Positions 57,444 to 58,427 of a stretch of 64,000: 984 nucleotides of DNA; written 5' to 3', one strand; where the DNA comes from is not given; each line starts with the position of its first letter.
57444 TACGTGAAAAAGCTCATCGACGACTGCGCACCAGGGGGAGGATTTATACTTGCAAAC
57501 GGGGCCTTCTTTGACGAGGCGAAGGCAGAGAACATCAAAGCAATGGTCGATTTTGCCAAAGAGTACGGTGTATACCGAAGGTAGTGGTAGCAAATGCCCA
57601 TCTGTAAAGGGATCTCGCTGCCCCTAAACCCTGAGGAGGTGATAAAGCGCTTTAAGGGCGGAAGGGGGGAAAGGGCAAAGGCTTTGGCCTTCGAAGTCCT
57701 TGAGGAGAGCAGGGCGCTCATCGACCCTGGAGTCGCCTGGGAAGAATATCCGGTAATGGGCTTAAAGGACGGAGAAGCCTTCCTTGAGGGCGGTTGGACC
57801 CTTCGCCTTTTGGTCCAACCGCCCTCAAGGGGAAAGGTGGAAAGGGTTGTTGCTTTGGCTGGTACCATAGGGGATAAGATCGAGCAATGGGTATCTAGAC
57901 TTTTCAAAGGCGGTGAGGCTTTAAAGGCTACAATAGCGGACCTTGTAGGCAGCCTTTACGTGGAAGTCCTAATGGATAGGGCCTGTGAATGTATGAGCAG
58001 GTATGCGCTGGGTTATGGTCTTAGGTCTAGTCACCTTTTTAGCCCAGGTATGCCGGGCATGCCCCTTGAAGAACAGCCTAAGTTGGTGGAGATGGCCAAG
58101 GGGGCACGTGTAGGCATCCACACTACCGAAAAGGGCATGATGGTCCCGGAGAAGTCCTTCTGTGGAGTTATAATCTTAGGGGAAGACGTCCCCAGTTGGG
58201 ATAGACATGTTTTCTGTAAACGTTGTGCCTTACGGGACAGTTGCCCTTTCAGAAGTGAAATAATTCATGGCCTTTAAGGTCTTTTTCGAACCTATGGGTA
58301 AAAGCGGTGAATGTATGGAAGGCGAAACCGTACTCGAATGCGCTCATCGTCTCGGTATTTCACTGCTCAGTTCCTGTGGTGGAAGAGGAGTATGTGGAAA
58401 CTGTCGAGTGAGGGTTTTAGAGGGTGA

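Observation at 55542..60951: Complete five-gene corrinoid-dependent methyltransferase system of O-demethylase-like architecture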

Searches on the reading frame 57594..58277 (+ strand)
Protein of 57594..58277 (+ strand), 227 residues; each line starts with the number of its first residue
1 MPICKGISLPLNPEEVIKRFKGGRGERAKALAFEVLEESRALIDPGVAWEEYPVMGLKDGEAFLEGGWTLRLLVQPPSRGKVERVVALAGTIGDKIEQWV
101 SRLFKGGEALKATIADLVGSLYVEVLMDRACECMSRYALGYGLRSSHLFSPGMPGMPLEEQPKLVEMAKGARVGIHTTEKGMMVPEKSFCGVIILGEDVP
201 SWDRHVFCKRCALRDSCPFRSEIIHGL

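Call 3: search_protein_families(library=pfam, proteins=[window:57594-58277:+])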
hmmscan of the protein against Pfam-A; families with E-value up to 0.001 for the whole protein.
window:57594-58277:+ (227 aa): 1 family
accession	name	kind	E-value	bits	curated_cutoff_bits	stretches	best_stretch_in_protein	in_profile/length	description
PF02965.22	Met_synt_B12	-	0.00013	21.9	25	1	150-195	201-248/273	Vitamin B12 dependent methionine synthase, activation domain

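Call 4: search_protein_families(library=ncbifam, proteins=[window:57594-58277:+])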
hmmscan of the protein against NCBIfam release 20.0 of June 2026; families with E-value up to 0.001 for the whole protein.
window:57594-58277:+ (227 aa): 0 families

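Call 38: search_solved_structures(query=window:57594-58277:+, max_evalue=10, show_alignments=2)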
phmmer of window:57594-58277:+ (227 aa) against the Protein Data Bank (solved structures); distinct sequences matched with E-value up to 10: 2.
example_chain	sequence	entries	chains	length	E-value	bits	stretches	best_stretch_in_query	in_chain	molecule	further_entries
1j6r_A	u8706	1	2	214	2.1e-05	27.3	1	36-191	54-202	METHIONINE SYNTHASE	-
4kkm_A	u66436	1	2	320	0.79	12.3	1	25-74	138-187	Polyprenyl synthetase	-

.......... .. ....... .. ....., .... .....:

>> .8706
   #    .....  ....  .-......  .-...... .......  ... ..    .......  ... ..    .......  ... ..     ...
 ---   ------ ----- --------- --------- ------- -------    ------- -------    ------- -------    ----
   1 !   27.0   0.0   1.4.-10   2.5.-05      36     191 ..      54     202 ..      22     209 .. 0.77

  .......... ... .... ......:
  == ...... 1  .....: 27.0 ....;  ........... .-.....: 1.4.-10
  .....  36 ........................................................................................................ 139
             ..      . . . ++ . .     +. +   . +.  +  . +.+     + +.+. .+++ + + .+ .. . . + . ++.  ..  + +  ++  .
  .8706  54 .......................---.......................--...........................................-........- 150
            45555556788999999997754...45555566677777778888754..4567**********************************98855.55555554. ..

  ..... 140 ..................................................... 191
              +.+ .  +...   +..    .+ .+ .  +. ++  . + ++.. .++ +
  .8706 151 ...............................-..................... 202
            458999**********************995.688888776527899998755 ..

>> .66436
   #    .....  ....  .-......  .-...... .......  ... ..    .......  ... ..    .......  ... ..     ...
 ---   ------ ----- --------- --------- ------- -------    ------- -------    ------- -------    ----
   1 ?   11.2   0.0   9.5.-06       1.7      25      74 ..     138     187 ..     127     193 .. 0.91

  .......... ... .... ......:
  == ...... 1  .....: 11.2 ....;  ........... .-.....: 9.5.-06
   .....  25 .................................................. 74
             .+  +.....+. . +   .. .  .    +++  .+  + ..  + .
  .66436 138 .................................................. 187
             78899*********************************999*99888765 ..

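Call 68: predict_structure(alignment_id=A2)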
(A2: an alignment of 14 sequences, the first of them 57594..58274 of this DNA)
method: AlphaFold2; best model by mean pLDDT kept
length: 227 residues; sequences in the alignment: 14
mean_pLDDT: 83.6   pTM: 0.82
mean pLDDT of the five models: 83.6, 82.3, 81.7, 81.4, 69.4
residues with pLDDT >= 90: 121; 70-90: 66; 50-70: 29; < 50: 11
segments of 3 or more residues with pLDDT < 50: 76-79, 221-227
pLDDT, mean of each block of 10 residues (from residue 1): 80 84 76 93 95 88 89 58 91 96 96 95 93 91 88 83 94 92 92 85 57 54 37
secondary structure, 60 per line:
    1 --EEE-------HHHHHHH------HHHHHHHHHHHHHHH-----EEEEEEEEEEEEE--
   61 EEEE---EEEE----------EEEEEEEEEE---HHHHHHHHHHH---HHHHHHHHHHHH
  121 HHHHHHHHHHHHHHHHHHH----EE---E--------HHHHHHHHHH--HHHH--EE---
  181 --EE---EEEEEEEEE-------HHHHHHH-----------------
elements in order: E3-5 H13-19 H26-40 E46-58 E61-64 E68-71 E82-91 H95-105 H109-139 H158-167 H170-173 E188-196 H204-210

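Call 72: fold_search(model_id=the predicted structure, library=pdb)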
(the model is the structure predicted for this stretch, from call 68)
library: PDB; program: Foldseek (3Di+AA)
matches with E <= 10: 148; with E <= 0.001: 19
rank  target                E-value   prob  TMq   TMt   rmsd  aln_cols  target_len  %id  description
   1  1j6r_A                4.3e-10  1.00  0.68  0.77   3.8       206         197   17  Crystal structure of Activation (AdoMet binding) domain of Methionine synthase (TM0269) from Thermotoga maritima at 2. (released 2002-08-14)
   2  8sse_B                1.0e-08  1.00  0.62  0.30   6.3       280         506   18  Methionine synthase, C-terminal fragment, Cobalamin and Reactivation Domains from Thermus thermophilus HB8 (released 2023-10-11)
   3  8ssd_C                1.4e-08  1.00  0.67  0.32   6.9       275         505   16  Methionine synthase, C-terminal fragment, Cobalamin and Reactivation Domains from Thermus thermophilus HB8 (released 2023-10-11)
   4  8ssd_A                2.1e-08  1.00  0.65  0.31   7.9       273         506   17  Methionine synthase, C-terminal fragment, Cobalamin and Reactivation Domains from Thermus thermophilus HB8 (released 2023-10-11)
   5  8sse_F                2.2e-08  1.00  0.63  0.30   7.4       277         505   17  Methionine synthase, C-terminal fragment, Cobalamin and Reactivation Domains from Thermus thermophilus HB8 (released 2023-10-11)
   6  8sse_A                2.2e-08  1.00  0.61  0.30   6.1       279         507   17  Methionine synthase, C-terminal fragment, Cobalamin and Reactivation Domains from Thermus thermophilus HB8 (released 2023-10-11)
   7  8ssc                  3.0e-08  1.00  0.63  0.15   6.8       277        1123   14  Full-Length Methionine synthase from Thermus thermophilus HB8 (released 2023-10-18)
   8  8ssd_B                4.2e-08  1.00  0.67  0.33   6.8       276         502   16  Methionine synthase, C-terminal fragment, Cobalamin and Reactivation Domains from Thermus thermophilus HB8 (released 2023-10-11)
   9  6bdy                  6.6e-07  1.00  0.60  0.43   8.3       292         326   11  Crystal Structure of the MetH Reactivation Domain bound to Sinefungin (released 2018-05-23)
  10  6bm5                  8.4e-07  1.00  0.58  0.42   9.2       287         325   11  Crystal Structure of the MetH Reactivation Domain bound to AdoMet (released 2018-05-23)
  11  9ssv                  1.1e-06  1.00  0.59  0.41   9.3       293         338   11  Human Methionine Synthase With Methylcobalamin, Activation Domain From Full-Length (released 2025-10-15)
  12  1k7y                  4.2e-06  1.00  0.57  0.25   7.6       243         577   13  E. coli MetH C-terminal fragment (649-1227) (released 2001-12-21)
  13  1msk                  4.4e-06  1.00  0.61  0.44   8.2       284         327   11  METHIONINE SYNTHASE (ACTIVATION DOMAIN) (released 1997-04-01)
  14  2o2k_B                6.4e-06  1.00  0.59  0.42   8.7       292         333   12  Crystal Structure of the Activation Domain of Human Methionine Synthase Isoform/Mutant D963E/K1071N (released 2006-12-19)
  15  3iva                  7.2e-06  1.00  0.57  0.25   9.6       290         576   10  Structure of the B12-dependent Methionine Synthase (MetH) C-teminal half with AdoHcy bound (released 2009-11-24)
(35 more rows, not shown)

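Call 85: search_protein_representatives(alignment_id=A2)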
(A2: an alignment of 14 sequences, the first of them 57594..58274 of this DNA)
Query: 14 sequences, 230 profile positions. Proteins with E-value up to 0.001 (for the whole library): 7498; up to 1e-10: 4518; up to 1e-30: 368. The best 150 are listed.
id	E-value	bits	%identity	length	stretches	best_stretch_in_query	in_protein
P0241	1.9e-87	308.6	-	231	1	1-228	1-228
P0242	4.6e-83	294.3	-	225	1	1-228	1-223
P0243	8.6e-81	286.8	-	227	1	1-228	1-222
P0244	2.5e-79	282.0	-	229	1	1-228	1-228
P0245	1.1e-78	280.0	-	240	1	1-229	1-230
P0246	1.4e-77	276.3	-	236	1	1-227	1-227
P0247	1.2e-75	270.1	-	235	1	1-226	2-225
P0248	2.1e-75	269.2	-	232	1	1-228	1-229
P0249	2.3e-74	265.8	-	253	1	1-228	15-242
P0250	2.4e-74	265.7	-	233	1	1-228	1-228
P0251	3.6e-74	265.2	-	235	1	1-228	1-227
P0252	5.1e-74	264.7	-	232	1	1-229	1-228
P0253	7.4e-74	264.2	-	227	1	1-226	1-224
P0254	5.5e-73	261.3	-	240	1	2-228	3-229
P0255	2.3e-71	256.0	-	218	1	1-227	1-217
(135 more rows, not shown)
